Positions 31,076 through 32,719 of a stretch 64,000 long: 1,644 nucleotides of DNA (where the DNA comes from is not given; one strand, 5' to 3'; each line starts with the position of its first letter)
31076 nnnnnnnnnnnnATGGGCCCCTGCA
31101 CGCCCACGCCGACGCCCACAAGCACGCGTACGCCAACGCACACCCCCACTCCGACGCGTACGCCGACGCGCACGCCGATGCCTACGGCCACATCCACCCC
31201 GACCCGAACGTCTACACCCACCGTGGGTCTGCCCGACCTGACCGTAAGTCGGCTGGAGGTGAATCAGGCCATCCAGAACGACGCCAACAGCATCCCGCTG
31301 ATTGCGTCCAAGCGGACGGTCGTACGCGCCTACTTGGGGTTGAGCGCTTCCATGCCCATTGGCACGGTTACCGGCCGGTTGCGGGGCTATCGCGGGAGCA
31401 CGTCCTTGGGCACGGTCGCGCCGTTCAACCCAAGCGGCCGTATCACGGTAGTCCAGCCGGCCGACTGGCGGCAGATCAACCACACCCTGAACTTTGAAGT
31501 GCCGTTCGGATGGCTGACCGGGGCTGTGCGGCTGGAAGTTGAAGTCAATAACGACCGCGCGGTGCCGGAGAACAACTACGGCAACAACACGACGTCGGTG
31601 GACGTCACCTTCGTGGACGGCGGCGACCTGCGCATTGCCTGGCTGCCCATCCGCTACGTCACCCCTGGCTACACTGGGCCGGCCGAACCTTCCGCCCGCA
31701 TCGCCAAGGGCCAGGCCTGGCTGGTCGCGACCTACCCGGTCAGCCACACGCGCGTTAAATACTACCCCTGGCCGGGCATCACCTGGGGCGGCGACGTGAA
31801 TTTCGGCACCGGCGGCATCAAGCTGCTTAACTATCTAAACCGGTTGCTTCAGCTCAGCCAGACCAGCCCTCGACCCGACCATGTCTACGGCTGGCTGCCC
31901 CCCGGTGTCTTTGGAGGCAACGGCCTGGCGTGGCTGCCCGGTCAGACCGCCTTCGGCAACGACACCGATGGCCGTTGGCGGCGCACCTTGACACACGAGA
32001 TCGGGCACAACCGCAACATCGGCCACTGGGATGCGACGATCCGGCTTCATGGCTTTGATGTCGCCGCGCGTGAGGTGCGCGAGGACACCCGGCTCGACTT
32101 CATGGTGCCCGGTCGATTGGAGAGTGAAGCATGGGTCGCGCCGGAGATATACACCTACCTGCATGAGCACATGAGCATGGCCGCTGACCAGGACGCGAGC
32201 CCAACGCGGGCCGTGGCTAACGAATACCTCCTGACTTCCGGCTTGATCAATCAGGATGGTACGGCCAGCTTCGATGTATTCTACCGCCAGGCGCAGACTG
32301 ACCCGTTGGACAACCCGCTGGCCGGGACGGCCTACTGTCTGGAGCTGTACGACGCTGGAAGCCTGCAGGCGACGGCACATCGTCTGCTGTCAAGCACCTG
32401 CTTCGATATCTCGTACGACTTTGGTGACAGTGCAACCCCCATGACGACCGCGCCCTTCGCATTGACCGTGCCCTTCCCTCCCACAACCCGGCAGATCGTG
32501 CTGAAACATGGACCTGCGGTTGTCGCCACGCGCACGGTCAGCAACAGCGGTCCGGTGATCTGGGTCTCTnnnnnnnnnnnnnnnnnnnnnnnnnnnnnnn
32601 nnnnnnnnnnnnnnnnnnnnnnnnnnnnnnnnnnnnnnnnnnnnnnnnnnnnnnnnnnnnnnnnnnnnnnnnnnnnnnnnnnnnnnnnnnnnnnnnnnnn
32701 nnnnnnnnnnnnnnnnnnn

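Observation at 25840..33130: Giant 2045-aa modular surface protein (duplicated beta-propeller modules plus CARDB and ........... metalloprotease-like end) divergently paired with a LysM-CAP secreted protein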

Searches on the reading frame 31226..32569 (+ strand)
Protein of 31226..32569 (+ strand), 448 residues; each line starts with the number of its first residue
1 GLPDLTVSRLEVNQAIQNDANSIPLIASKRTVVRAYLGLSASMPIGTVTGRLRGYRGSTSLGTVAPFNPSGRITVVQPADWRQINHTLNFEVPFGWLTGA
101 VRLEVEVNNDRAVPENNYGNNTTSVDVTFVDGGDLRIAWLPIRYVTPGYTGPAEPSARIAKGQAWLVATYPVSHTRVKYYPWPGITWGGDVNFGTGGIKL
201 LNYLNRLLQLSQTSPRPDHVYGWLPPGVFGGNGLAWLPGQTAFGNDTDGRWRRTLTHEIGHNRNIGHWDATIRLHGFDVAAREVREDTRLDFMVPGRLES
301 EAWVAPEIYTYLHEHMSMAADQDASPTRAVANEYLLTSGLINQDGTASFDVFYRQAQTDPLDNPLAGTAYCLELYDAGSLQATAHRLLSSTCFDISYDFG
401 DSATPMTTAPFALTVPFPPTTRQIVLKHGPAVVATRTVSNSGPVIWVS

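Call 9: find_homologous_proteins(query=window:31226-32569:+)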
Query seq(448 aa) (448 aa): 58 proteins with E <= 0.001 among 8000 candidates.
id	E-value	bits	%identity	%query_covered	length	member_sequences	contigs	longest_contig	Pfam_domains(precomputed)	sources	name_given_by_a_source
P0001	1.6e-245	833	80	100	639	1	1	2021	-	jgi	jgi:hypothetical protein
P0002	8.9e-244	828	79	100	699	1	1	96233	-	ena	-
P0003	3.8e-230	783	77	98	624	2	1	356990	-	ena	-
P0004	5.0e-229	779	82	91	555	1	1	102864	-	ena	-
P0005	1.4e-200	685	75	89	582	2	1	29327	-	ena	-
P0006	6.5e-190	650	76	83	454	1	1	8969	-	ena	-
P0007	5.1e-188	644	84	72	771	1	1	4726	-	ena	-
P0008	1.7e-185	636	74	82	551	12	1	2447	-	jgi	jgi:hypothetical protein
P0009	3.4e-174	598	63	100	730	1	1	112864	-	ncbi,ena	-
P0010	9.1e-172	590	80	73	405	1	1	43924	-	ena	-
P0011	9.4e-171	587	79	71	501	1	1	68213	-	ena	-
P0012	1.3e-146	507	65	82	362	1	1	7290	-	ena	-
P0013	2.2e-146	507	77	63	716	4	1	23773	-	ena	-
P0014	2.7e-146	506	71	71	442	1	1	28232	-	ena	-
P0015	6.1e-122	426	76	55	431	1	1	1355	-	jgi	jgi:hypothetical protein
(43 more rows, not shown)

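Call 25: find_encoding_contigs(protein=P0009, flank=10000, max_places=2)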
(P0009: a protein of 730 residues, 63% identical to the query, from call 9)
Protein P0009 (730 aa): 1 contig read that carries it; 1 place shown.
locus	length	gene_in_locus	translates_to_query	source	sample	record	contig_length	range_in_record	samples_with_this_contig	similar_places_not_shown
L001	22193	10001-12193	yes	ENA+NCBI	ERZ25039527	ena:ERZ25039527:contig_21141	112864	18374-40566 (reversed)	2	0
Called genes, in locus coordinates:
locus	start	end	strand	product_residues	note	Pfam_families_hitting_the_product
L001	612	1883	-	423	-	PF12770:CHAT, PF00931:NB-ARC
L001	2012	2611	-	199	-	-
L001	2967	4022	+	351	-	PF00656:Peptidase_C14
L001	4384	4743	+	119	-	-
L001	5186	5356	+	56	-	-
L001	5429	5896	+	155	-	-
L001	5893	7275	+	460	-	-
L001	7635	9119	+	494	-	-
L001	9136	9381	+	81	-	-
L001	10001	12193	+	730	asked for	-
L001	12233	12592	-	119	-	PF10067:DUF2306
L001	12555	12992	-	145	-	-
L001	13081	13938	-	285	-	-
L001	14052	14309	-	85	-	-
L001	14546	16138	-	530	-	PF13428:TPR_14 (faint), PF07719:TPR_2 (faint), PF13424:TPR_12 (faint), PF17874:TPR_MalT, PF00196:GerE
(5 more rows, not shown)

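Call 26: find_encoding_contigs(protein=P0003, flank=10000, max_places=2)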
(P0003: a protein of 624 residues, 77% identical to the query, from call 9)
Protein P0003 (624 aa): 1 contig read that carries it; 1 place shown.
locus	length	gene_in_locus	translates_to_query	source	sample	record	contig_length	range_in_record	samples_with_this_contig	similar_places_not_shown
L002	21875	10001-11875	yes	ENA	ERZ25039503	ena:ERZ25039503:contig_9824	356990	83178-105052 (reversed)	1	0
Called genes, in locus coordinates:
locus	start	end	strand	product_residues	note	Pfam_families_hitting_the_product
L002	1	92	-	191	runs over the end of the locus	PF00849:PseudoU_synth_2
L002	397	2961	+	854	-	PF11897:DUF3417, PF00343:Phosphorylase, PF28476:GlgP_C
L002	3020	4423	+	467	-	PF00196:GerE, PF13415:Beta-prop_FBX42, PF24981:Beta-prop_ATRN-LZTR1, PF25210:Kelch_FKB95, PF13964:Beta-prop_Calicin, PF01344:Kelch_1, PF24681:Kelch_KLHDC2_KLHL20_DRC7, PF24996:NANM, +8 more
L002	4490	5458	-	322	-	PF02899:Phage_int_SAM_1, PF13495:Phage_int_SAM_4 (weak), PF00589:Phage_integrase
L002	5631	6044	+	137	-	-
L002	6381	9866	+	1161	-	-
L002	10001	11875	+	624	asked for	-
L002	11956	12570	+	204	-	PF04313:HSDR_N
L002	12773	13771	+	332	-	PF01071:GARS_A (faint), PF07478:Dala_Dala_lig_C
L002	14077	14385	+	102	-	-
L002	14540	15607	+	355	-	PF02369:Big_1 (faint)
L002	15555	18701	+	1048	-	PF02369:Big_1 (faint)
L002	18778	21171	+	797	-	PF07705:CARDB (weak), PF17851:GH43_C2, PF07081:DUF1349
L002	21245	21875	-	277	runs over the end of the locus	PF09370:PEP_hydrolase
